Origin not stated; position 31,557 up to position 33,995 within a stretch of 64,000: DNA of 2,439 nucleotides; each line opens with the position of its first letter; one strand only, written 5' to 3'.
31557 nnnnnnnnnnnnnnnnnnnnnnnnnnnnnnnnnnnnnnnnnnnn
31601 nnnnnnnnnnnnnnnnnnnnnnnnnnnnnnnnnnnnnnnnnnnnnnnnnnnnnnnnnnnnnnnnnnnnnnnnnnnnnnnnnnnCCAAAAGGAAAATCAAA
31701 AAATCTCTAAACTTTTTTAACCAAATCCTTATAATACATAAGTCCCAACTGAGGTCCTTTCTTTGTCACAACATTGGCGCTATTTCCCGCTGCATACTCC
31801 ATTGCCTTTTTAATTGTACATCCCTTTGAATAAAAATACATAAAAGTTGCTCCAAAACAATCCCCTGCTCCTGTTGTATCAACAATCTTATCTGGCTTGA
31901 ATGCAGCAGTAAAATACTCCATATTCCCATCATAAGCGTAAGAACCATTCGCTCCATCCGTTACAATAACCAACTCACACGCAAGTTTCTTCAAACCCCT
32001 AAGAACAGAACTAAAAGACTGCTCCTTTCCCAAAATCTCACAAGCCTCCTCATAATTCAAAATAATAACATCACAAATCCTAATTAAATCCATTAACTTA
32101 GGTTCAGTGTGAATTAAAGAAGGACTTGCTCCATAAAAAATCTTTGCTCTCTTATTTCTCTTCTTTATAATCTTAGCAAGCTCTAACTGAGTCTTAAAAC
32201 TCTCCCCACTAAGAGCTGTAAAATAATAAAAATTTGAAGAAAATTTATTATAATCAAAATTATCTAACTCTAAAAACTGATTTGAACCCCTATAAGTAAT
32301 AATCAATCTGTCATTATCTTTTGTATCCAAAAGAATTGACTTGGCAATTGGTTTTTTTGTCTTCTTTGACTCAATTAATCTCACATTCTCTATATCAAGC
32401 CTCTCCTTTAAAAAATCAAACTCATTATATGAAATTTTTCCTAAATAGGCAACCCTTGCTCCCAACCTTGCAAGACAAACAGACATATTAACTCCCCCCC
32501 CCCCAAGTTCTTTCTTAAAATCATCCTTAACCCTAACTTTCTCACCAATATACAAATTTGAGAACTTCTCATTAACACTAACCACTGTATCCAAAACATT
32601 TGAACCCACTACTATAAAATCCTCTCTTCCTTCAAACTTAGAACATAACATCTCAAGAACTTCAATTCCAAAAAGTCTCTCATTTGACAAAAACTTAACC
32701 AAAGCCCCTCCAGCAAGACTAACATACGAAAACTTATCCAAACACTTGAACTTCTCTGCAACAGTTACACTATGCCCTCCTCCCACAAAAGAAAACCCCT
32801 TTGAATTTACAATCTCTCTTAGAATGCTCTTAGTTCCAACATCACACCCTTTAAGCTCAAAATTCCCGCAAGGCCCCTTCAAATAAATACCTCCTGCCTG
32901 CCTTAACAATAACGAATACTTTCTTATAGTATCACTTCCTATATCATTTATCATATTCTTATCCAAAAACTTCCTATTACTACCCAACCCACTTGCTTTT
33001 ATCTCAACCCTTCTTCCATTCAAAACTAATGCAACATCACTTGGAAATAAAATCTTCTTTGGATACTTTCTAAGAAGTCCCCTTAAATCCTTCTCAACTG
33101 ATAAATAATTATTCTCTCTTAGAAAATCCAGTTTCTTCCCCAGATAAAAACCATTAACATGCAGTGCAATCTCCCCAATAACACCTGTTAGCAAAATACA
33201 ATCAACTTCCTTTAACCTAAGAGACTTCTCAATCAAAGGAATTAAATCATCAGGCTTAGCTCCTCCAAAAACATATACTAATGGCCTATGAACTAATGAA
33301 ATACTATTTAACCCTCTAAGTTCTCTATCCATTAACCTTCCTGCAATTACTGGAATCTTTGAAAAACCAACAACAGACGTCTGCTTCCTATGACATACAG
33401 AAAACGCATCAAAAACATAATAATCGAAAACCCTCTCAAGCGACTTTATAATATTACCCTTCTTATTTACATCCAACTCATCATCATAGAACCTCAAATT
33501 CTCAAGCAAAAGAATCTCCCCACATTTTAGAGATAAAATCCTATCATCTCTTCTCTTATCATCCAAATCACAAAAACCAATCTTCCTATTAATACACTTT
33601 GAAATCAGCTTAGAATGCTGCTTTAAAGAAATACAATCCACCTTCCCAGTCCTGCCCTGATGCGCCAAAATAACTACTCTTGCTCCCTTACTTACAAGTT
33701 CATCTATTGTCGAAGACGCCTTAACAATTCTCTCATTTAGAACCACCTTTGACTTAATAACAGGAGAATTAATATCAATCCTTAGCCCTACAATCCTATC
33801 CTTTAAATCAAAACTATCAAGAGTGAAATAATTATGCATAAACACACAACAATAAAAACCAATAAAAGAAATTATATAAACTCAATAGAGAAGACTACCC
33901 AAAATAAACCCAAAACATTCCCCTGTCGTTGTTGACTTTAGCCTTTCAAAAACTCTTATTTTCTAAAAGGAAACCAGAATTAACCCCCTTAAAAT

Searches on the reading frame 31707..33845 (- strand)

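Call 15: search_protein_families(library=pfam, proteins=[window:31707-33845:-], max_evalue=0.00001)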
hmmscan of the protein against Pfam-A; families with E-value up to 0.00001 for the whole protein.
window:31707-33845:- (712 aa): 2 families
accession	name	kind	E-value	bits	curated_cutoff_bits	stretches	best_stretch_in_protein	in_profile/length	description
PF00162.24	PGK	-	4.6e-86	289.6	27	1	9-387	1-377/379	Phosphoglycerate kinase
PF00294.29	PfkB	-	2.8e-41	142.3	25.8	1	423-700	16-297/302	pfkB family carbohydrate kinase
